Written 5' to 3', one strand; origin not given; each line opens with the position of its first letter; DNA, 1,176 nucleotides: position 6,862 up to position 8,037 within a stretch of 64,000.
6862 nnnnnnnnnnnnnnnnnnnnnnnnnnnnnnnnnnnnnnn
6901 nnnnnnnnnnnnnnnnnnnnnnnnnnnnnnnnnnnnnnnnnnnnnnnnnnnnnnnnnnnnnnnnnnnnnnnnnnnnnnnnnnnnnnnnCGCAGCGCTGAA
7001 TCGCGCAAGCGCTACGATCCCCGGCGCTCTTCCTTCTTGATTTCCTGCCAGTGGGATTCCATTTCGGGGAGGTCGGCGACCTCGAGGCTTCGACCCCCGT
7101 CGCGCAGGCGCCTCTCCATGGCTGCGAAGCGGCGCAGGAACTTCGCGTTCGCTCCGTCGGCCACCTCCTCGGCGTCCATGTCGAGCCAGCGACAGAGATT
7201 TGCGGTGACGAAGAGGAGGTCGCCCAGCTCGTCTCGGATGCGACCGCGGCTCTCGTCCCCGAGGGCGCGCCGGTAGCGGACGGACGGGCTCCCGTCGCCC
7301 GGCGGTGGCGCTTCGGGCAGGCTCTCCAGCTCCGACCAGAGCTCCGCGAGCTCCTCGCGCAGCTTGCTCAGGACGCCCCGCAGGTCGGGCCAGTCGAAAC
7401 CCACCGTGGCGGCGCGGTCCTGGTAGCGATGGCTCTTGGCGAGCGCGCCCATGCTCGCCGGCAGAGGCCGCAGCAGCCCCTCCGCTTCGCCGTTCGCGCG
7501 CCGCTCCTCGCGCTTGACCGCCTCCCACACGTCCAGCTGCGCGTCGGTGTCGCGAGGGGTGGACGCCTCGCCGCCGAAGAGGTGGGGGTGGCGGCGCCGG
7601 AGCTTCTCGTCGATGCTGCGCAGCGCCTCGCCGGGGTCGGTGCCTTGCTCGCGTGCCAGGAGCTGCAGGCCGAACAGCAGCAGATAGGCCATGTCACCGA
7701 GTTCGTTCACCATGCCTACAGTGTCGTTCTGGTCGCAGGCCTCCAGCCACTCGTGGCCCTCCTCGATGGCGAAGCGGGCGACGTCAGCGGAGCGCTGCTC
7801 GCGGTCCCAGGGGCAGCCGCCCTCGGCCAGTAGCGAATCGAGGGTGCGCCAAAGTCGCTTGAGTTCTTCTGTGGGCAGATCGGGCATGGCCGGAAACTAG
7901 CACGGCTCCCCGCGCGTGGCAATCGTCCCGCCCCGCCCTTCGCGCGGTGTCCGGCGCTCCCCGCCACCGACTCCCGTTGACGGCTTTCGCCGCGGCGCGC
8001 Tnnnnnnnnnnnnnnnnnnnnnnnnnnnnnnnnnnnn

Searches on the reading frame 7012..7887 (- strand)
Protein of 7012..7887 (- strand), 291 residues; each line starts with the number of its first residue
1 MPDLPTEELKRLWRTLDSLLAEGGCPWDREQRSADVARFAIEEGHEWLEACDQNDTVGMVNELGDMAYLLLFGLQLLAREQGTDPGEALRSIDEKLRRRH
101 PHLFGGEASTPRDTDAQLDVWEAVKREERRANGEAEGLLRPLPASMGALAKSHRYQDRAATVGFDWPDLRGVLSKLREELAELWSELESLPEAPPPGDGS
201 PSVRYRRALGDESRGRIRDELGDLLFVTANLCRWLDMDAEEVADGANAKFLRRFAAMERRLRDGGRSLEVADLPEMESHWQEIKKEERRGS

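Call 4: search_protein_families(library=pfam, proteins=[window:7012-7887:-], max_evalue=0.01)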
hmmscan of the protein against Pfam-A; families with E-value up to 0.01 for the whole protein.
window:7012-7887:- (291 aa): 2 families
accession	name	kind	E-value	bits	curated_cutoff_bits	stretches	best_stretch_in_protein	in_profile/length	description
PF03819.22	MazG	-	1.4e-20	73.8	22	2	37-104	7-74/74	MazG nucleotide pyrophosphohydrolase domain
PF01503.22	PRA-PH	-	1.7e-09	38.4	21.3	1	29-92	22-82/86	Phosphoribosyl-ATP pyrophosphohydrolase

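Call 5: search_protein_families(library=ncbifam, proteins=[window:7012-7887:-], max_evalue=0.01)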
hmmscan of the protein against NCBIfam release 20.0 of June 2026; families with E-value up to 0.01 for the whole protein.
window:7012-7887:- (291 aa): 10 families
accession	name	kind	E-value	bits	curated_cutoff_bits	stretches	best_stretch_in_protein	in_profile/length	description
NF007113.1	PRK09562.1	equivalog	1.6e-62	211.4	208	1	9-285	2-250/251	nucleoside triphosphate pyrophosphohydrolase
NF052436.1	YabN_Meth_PPase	exception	7.1e-62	210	525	2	7-188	229-410/486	bifunctional methyltransferase/pyrophosphohydrolase YabN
TIGR00444.1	mazG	subfamily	7.1e-56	189.6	148.3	2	22-188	9-173/248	MazG family protein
NF008986.0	PRK12333.1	equivalog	4.4e-21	75.8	292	1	10-172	2-160/204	nucleoside triphosphate pyrophosphohydrolase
NF008991.0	PRK12334.2-3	equivalog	1.1e-19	71.2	696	1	8-164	135-287/454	nucleoside triphosphate pyrophosphohydrolase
NF008988.0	PRK12334.1-4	equivalog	5.1e-18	65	501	1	3-167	127-285/335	nucleoside triphosphate pyrophosphohydrolase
NF008990.0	PRK12334.2-2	equivalog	7.2e-18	65.1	884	1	5-165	140-296/436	nucleoside triphosphate pyrophosphohydrolase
NF008989.0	PRK12334.2-1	equivalog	1.2e-17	63.9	494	1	8-168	114-271/328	nucleoside triphosphate pyrophosphohydrolase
NF008987.0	PRK12334.1-1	equivalog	2.3e-08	33.6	375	1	16-164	94-236/326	nucleoside triphosphate pyrophosphohydrolase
TIGR03188.1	histidine_hisI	equivalog_domain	6.5e-05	23.1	42.7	0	41-74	37-70/84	phosphoribosyl-ATP diphosphatase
